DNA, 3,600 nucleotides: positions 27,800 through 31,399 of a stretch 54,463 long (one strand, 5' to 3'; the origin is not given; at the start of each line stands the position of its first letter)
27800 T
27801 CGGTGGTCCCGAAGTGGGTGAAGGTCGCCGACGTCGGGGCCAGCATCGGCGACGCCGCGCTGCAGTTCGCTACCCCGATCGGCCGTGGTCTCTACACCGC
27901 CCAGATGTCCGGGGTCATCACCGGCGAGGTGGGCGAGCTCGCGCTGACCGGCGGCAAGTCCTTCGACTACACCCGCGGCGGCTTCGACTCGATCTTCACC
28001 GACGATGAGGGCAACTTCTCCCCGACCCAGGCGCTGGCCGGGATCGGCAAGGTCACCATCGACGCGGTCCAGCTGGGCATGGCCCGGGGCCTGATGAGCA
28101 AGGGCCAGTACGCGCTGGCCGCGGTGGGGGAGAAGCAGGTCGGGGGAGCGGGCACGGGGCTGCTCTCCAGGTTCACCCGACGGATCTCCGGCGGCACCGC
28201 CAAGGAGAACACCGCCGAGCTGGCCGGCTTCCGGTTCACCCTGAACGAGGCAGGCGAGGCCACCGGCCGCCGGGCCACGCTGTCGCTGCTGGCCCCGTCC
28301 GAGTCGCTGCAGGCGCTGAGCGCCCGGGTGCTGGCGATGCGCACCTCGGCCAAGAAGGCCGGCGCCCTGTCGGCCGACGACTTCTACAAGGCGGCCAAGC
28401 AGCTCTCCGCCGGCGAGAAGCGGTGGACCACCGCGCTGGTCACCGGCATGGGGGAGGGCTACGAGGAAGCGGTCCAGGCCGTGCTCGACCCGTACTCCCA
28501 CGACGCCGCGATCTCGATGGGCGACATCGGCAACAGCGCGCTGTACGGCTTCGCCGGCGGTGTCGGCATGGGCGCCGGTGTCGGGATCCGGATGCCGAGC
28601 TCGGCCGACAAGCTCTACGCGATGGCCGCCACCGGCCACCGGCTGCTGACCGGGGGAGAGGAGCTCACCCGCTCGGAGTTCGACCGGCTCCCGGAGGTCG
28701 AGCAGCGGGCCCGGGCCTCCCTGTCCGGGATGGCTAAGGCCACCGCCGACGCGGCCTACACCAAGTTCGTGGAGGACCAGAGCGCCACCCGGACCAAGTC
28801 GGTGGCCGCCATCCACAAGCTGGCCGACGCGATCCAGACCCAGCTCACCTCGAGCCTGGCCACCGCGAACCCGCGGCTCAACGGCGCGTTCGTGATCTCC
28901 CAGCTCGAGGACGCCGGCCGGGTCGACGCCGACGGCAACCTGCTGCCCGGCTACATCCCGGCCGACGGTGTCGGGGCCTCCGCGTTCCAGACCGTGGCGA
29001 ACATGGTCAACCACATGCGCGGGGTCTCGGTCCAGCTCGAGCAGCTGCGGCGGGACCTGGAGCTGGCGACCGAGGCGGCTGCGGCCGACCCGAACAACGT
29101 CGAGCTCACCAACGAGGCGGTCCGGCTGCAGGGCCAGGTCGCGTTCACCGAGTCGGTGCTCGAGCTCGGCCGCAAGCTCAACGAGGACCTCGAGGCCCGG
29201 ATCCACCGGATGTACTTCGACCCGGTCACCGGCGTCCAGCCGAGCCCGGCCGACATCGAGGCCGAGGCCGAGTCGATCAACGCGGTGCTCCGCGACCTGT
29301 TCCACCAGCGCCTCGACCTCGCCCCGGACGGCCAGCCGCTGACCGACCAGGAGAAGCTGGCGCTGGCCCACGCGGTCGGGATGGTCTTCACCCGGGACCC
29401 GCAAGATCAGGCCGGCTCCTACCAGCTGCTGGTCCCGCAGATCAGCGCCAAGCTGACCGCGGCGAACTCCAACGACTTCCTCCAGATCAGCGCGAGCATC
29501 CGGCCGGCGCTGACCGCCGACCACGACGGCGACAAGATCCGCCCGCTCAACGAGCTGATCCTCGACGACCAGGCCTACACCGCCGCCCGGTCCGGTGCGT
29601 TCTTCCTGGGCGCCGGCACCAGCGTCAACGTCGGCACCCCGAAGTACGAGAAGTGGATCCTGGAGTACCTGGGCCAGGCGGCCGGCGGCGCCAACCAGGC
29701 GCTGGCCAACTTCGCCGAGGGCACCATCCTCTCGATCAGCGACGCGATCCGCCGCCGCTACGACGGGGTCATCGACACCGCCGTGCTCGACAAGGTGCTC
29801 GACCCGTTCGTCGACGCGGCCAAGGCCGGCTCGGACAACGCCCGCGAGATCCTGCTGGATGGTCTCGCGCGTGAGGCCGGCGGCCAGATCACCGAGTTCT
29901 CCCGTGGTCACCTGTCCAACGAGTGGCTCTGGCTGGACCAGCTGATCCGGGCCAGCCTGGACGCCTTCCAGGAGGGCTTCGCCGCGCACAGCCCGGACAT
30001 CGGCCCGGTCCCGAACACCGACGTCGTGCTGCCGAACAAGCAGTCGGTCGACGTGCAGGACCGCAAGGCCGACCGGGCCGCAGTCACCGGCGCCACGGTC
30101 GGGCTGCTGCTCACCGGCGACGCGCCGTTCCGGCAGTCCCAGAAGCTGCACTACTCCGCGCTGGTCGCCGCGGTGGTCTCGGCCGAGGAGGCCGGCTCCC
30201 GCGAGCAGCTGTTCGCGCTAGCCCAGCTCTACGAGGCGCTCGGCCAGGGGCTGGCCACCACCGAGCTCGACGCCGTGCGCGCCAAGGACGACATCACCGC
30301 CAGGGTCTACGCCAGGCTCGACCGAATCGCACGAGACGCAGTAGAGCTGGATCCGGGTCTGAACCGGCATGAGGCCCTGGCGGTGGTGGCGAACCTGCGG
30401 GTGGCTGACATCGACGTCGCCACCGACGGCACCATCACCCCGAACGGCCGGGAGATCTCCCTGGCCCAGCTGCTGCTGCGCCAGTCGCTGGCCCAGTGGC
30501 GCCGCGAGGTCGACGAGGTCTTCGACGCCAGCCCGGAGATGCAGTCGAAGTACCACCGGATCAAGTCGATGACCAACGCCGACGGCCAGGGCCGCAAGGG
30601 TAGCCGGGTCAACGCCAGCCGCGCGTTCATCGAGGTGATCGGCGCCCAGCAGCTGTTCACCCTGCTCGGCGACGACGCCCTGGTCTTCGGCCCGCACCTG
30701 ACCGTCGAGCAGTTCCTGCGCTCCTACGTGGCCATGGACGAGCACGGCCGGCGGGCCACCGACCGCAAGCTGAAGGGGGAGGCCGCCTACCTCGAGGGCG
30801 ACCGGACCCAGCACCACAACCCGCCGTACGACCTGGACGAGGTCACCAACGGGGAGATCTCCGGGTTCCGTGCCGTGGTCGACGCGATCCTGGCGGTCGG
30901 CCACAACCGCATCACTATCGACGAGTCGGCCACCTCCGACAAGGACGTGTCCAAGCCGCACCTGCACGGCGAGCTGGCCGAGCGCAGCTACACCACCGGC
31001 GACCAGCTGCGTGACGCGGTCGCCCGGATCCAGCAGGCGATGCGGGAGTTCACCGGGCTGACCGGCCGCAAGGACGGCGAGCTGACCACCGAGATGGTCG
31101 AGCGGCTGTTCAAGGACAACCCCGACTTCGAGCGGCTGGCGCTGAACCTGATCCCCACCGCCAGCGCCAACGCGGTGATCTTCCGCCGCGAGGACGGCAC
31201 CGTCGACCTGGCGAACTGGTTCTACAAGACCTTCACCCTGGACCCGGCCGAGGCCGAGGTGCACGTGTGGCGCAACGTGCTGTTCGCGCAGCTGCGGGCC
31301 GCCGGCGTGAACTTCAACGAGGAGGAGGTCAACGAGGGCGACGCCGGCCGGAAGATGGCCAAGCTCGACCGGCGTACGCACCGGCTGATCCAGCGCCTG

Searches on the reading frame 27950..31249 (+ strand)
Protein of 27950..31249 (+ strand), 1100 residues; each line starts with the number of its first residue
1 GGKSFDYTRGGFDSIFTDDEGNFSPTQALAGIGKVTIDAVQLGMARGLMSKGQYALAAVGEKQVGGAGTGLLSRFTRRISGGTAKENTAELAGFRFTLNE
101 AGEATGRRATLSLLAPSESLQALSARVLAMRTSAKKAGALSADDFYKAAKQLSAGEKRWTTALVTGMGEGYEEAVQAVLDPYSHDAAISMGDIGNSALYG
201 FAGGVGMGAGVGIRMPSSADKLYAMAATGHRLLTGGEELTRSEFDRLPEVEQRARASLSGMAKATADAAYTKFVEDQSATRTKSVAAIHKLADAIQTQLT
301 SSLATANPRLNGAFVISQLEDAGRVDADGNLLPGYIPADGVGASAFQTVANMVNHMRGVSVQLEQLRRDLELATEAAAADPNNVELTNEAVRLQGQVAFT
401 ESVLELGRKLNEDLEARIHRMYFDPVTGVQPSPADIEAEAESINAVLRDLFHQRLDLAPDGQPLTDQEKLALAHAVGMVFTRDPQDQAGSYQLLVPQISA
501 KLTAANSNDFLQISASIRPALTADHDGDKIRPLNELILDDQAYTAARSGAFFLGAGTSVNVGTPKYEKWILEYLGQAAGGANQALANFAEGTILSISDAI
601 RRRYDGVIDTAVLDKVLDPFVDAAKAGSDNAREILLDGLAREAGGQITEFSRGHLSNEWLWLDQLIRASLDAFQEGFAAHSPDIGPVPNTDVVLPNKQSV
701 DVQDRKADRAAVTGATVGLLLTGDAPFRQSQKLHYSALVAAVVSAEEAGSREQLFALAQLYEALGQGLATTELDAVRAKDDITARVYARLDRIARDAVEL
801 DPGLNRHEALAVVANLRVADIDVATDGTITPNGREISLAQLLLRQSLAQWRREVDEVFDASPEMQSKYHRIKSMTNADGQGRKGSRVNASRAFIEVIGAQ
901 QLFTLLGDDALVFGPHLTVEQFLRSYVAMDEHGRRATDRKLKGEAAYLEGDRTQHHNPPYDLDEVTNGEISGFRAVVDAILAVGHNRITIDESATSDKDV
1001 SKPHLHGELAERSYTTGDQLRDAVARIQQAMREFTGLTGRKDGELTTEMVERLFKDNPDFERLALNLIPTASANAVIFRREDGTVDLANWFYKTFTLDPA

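Call 76: find_homologous_proteins(query=window:27950-31249:+, max_evalue=0.00001)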
Query window:27950-31249:+: 8000 candidates shared short words with the query, none scored E <= 0.00001.

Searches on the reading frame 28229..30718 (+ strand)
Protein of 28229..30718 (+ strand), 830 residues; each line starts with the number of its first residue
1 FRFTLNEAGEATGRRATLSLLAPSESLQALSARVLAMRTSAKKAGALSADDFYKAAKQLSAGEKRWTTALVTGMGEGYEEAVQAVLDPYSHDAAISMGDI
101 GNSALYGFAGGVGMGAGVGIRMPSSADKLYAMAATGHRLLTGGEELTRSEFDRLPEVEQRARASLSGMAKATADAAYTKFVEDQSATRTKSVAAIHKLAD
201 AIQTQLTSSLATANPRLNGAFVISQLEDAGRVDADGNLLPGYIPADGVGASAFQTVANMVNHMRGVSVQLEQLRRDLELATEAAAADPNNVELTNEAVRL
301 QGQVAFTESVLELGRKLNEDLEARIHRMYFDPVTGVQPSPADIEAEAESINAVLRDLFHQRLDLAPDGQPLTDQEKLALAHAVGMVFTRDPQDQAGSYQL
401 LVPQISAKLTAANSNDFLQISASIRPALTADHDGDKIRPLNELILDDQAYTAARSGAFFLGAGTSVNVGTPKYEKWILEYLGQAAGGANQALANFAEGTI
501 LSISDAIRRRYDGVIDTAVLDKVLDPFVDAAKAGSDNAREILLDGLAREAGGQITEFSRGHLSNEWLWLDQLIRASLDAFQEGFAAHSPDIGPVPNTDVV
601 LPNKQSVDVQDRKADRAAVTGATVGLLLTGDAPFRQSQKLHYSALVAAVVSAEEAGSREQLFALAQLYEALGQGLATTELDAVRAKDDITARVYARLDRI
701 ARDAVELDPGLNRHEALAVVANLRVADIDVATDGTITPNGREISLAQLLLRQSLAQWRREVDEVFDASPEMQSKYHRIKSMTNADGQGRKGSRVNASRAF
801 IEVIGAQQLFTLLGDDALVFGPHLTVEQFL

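Call 82: search_solved_structures(query=A1, max_evalue=10, show_alignments=3)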
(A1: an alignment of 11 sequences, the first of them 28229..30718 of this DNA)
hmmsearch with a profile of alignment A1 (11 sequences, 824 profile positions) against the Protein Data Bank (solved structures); distinct sequences matched with E-value up to 10: 8.
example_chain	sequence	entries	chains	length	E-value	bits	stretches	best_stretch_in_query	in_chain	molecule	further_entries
3hiu_A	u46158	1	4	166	0.029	15.8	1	549-666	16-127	Uncharacterized protein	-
7ogp_A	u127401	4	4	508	0.15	13.5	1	347-442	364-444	PHIKZ055 | DNA-directed RNA polymerase,PHIKZ056.1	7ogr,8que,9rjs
9nze_A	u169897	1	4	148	0.6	11.4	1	269-377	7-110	De novo designed protein, EPIC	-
9nzg_A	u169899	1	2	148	0.64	11.4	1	269-377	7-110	De novo designed protein, EPIC Q51N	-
2lse_A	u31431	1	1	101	0.79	11.1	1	280-359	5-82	Four Helix Bundle Protein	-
8oxk_A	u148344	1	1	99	2.6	9.3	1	433-454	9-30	CSEP0141 putative effector protein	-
7s01_d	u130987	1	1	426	2.7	9.3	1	389-440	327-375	DNA-directed RNA polymerase beta' subunit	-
7s00_d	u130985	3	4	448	2.9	9.2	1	389-440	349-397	DNA-directed RNA polymerase beta' subunit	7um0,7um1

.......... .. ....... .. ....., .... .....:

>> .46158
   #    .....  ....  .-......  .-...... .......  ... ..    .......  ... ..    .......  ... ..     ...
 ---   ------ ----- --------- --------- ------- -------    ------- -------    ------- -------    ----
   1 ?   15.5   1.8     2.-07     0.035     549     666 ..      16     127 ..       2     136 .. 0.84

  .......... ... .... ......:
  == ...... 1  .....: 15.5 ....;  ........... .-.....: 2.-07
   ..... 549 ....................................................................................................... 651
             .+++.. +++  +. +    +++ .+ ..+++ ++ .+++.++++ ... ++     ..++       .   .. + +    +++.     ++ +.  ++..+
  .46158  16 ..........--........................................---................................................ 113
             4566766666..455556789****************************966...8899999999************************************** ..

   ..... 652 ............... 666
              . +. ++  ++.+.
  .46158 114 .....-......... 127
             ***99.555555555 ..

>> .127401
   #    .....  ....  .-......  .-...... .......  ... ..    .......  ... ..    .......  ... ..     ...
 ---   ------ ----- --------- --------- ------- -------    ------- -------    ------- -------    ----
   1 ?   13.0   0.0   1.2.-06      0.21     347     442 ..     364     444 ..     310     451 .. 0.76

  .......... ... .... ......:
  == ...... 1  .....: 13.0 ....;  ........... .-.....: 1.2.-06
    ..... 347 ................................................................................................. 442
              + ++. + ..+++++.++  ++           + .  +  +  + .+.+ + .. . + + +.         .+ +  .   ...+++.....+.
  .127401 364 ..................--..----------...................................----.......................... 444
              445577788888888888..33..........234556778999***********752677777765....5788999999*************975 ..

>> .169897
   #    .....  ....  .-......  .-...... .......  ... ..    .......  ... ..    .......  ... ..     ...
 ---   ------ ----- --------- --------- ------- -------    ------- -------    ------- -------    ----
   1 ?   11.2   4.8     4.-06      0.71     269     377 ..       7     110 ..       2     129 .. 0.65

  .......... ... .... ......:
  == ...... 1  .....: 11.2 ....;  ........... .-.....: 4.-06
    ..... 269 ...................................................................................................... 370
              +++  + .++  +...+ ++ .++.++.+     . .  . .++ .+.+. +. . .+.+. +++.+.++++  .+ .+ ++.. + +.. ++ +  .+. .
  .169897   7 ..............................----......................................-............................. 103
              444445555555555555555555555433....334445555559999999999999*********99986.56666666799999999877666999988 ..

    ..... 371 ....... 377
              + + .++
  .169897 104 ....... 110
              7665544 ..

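Call 96: search_protein_families(library=pfam, alignment_id=A1, max_evalue=10)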
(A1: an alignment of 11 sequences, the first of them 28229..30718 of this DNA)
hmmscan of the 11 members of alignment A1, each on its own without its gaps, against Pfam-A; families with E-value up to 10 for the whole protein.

A. member 1, window:28229-30718:+ (830 aa): 1 family
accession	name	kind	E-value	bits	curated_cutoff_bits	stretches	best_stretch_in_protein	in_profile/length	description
PF24107.1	DUF7382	-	0.36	11.2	27.4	1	595-624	10-39/65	Domain of unknown function (DUF7382)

B. families by the number of members that match (of 11 scanned): 15 families
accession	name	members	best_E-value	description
PF16326.10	ABC_tran_CTD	2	2.7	ABC transporter C-terminal domain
PF17940.6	TetR_C_31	1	0.014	Tetracyclin repressor-like, C-terminal domain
PF17452.7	YnfE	1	0.053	Uncharacterized YnfE-like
PF04108.17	ATG17_like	1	0.07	Autophagy protein ATG17-like domain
PF17269.7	DUF5335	1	0.084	Family of unknown function (DUF5335)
PF12366.13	Casc1_C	1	0.085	Cancer susceptibility candidate 1 C-terminal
PF22522.2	DUF6998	1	0.096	Family of unknown function (DUF6998)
PF16043.11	DUF4795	1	0.1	Domain of unknown function (DUF4795)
PF06810.17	Phage_scaffold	1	0.15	Phage capsid assembly scaffolding protein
PF14022.11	DUF4238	1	0.17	Protein of unknown function (DUF4238)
PF03212.20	Pertactin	1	0.28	Pertactin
PF24107.1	DUF7382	1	0.36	Domain of unknown function (DUF7382)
PF04513.17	Baculo_PEP_C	1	0.4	Baculovirus polyhedron envelope protein, PEP, C terminus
PF23854.1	DUF7217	1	0.43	Domain of unknown function (DUF7217)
PF06005.17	ZapB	1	1.7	Cell division protein ZapB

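Call 116: search_protein_representatives(protein=window:28229-30718:+)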
Query: 830 residues. Proteins with E-value up to 0.001 (for the whole library): 167; up to 1e-10: 153; up to 1e-30: 102. The best 150 are listed.
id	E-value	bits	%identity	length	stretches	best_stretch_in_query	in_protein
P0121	3.1e-247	839.3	50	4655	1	8-829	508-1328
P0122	2.1e-226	770.4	47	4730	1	2-829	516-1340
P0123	3.1e-216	736.8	47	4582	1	2-830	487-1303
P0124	2.6e-207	707.3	47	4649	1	11-830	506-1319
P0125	2.6e-203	694.1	46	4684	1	2-830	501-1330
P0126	5.1e-194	663.4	44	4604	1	6-829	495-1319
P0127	1.1e-191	655.7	46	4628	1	3-830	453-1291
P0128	2.1e-185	634.9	43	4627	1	5-829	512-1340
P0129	1.5e-178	612.2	44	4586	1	14-830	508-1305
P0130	3.3e-178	611.1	43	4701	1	13-830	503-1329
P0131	1.1e-177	609.4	45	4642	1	1-829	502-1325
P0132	8.5e-172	589.9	41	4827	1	13-830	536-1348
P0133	1.7e-160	552.5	42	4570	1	17-830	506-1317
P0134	2.4e-159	548.7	38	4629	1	4-829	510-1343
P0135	1.4e-157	542.8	41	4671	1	2-829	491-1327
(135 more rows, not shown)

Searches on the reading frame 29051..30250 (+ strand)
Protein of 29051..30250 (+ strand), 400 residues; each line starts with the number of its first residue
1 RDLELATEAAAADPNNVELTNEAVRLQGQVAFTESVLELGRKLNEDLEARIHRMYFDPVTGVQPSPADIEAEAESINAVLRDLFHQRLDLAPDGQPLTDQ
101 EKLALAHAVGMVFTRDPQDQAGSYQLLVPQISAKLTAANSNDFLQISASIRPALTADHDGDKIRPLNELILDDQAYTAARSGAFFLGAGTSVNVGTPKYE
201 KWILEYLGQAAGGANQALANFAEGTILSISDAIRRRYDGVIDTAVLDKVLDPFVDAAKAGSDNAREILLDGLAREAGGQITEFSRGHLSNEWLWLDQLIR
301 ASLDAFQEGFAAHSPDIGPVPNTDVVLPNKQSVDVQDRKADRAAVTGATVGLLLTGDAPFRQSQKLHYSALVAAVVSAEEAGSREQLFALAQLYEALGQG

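Call 110: predict_structure(protein=window:29051-30250:+)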
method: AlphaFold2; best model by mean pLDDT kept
length: 400 residues; sequences in the alignment: 1
mean_pLDDT: 44.6   pTM: 0.30
mean pLDDT of the five models: 44.6, 43.7, 43.0, 41.7, 40.1
residues with pLDDT >= 90: 4; 70-90: 32; 50-70: 86; < 50: 278
segments of 3 or more residues with pLDDT < 50: 35-37, 83-97, 99-226, 279-382, 384-389, 391-393, 395-400
pLDDT, mean of each block of 10 residues (from residue 1): 75 84 65 52 54 50 53 53 47 47 42 34 33 30 27 25 26 31 30 30 37 41 48 56 74 65 62 61 42 42 40 33 28 28 32 34 38 45 47 43
secondary structure, 60 per line:
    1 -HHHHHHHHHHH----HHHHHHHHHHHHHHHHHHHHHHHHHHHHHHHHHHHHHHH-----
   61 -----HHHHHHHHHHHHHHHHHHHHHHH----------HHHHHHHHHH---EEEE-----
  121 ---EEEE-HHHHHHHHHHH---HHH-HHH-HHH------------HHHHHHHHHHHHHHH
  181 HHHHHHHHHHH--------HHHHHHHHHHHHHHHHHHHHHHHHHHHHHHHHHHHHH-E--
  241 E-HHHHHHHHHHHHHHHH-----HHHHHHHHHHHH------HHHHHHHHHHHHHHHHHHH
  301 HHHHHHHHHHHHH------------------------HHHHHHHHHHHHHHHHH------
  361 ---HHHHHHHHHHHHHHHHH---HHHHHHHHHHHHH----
elements in order: H2-12 H17-55 H66-88 H99-108 E112-115 E124-127 H129-139 H166-191 H200-236 H243-258 H264-275 H282-313 H338-354 H364-380 H384-396

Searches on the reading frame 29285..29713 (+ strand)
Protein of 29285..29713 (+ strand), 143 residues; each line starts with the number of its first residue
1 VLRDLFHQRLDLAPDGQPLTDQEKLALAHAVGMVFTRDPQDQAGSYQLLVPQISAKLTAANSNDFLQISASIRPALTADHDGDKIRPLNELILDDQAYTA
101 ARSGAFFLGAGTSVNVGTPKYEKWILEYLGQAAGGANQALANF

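Call 122: search_solved_structures(query=A3, max_evalue=10, show_alignments=2)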
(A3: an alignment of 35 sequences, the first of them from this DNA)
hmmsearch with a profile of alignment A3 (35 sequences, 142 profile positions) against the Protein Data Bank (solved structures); distinct sequences matched with E-value up to 10: 36.
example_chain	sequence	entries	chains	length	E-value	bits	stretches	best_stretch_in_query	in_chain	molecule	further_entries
7ogp_A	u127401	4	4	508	0.00095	22.1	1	33-88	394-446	PHIKZ055 | DNA-directed RNA polymerase,PHIKZ056.1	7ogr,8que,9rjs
7s01_d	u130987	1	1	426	0.0015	21.4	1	31-85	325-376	DNA-directed RNA polymerase beta' subunit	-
7s00_d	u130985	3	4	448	0.0017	21.3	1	31-85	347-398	DNA-directed RNA polymerase beta' subunit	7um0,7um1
5tjg_D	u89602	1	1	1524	0.088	15.7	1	64-89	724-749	DNA-directed RNA polymerase subunit beta'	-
1l9u_D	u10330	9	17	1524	0.088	15.7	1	64-89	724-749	RNA POLYMERASE, BETA-PRIME SUBUNIT | DNA-directed RNA polymerase beta' chain | DNA-directed RNA polymerase subunit beta'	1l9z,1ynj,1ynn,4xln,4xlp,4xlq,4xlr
6wox_D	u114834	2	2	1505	0.15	14.9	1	64-89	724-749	DNA-directed RNA polymerase subunit beta'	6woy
6oy6_D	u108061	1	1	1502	0.15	14.9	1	64-89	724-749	DNA-directed RNA polymerase subunit beta'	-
1iw7_D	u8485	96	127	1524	0.16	14.9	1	64-89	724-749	RNA polymerase beta subunit | DNA-directed RNA polymerase beta' chain | DNA-directed RNA polymerase subunit beta' chain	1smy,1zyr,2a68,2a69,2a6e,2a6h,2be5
8hsg_J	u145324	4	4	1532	0.16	14.9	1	64-89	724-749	DNA-directed RNA polymerase subunit beta'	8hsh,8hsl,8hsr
4gzy_D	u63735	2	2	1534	0.16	14.9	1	64-89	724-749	DNA-directed RNA polymerase subunit beta'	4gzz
8oxk_A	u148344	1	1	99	0.22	14.4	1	76-97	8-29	CSEP0141 putative effector protein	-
7vba_A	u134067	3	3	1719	0.27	14.1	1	35-88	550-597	DNA-directed RNA polymerase I subunit RPA1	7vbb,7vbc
7ob9_A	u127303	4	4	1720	0.27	14.1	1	35-88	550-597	DNA-directed RNA polymerase I subunit RPA1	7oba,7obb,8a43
8h3v_E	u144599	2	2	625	0.36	13.7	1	65-96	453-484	DNA-directed RNA polymerase subunit gamma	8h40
8syi_D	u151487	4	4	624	0.52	13.2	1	65-94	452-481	DNA-directed RNA polymerase subunit gamma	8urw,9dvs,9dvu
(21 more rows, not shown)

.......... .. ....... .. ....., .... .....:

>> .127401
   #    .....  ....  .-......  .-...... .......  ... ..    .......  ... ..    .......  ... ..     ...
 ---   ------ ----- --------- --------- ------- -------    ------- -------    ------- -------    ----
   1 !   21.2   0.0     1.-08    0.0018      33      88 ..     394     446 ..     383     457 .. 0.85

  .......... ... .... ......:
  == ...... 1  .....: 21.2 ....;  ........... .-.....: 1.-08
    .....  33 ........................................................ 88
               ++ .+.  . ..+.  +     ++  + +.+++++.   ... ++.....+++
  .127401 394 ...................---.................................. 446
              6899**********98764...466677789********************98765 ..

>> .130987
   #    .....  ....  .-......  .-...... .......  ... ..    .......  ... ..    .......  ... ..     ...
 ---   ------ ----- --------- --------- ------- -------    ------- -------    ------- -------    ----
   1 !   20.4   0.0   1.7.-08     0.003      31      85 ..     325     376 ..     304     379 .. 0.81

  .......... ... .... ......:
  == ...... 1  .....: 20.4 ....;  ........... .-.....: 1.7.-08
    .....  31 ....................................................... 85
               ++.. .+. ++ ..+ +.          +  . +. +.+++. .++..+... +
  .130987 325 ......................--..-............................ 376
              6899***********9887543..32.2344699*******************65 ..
